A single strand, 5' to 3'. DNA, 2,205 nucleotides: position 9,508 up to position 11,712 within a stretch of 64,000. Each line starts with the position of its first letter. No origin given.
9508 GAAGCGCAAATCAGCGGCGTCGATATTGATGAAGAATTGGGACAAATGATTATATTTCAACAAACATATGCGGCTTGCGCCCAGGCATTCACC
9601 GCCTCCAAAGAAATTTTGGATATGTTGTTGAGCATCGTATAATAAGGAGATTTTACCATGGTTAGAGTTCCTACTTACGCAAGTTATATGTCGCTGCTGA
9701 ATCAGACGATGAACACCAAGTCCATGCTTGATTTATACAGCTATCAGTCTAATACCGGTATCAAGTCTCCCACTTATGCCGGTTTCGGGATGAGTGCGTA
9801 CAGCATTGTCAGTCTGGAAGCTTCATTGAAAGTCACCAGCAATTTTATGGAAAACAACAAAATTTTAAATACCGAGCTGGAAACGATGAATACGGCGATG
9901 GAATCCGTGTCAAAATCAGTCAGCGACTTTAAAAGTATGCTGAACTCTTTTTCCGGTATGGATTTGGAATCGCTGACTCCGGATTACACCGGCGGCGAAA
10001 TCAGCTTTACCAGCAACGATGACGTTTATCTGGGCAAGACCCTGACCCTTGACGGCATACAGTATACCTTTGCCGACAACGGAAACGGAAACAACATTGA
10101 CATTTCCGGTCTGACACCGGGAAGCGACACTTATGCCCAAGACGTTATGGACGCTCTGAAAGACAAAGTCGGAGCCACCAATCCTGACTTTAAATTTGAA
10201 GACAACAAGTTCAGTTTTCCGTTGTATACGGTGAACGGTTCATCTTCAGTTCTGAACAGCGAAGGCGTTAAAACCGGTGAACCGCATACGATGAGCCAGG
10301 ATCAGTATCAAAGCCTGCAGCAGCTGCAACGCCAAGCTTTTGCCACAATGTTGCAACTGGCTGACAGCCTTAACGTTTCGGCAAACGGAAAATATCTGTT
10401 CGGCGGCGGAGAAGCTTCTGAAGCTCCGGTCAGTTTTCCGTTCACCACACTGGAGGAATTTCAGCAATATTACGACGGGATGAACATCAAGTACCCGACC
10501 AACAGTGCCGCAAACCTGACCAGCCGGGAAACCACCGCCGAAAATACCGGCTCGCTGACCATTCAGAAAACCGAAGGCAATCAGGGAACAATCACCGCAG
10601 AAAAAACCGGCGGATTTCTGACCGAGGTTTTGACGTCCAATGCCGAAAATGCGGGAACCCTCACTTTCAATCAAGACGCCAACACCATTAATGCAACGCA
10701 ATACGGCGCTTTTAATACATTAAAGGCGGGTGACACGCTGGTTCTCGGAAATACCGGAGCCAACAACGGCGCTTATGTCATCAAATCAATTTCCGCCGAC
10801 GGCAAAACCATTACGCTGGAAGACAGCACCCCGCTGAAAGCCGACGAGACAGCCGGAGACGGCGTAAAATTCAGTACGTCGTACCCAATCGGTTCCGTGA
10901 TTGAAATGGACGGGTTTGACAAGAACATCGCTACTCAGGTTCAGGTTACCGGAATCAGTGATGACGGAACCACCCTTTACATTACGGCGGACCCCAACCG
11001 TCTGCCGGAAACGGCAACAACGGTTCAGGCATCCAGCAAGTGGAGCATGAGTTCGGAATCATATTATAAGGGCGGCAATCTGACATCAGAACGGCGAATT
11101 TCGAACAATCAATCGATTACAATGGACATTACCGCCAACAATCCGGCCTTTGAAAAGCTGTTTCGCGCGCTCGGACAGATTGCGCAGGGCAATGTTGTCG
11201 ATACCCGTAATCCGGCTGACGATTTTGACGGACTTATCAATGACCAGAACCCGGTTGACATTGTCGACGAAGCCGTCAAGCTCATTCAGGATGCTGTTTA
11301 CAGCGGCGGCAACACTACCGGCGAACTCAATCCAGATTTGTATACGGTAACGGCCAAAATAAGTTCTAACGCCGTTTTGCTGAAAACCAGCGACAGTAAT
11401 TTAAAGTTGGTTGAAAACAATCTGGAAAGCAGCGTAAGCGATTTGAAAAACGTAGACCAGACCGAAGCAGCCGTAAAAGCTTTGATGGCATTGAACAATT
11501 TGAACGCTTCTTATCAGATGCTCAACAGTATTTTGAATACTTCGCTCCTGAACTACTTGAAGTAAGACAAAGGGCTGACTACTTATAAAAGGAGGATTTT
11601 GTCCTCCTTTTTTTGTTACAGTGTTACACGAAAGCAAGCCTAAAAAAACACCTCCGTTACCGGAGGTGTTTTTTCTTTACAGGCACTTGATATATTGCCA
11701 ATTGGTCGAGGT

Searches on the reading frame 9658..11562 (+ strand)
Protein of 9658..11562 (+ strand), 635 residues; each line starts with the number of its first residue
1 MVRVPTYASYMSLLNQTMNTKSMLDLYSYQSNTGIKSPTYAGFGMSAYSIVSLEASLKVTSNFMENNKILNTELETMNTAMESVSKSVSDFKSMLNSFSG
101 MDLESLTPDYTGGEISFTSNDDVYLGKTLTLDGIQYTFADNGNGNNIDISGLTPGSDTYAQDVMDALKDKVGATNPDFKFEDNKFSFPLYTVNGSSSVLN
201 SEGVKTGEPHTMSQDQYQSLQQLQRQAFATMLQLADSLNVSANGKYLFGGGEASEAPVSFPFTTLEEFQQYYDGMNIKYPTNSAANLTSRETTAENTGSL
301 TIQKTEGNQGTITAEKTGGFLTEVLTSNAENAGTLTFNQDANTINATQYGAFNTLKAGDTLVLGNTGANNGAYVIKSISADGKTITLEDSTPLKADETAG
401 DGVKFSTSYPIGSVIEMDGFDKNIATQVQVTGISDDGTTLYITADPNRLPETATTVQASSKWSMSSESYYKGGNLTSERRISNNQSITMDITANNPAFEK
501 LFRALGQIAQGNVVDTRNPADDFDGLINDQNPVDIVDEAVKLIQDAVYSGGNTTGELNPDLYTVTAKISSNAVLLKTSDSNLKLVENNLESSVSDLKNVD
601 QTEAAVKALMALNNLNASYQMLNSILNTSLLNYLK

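Call 81: search_protein_families(library=pfam, proteins=[window:9658-11562:+], max_evalue=0.001)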
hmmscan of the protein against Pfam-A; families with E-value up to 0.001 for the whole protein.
window:9658-11562:+ (635 aa): 1 family
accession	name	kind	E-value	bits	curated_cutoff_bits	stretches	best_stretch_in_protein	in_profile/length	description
PF19714.4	DUF6209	-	0.00047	20.4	27.5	1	427-494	132-205/237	Family of unknown function (DUF6209)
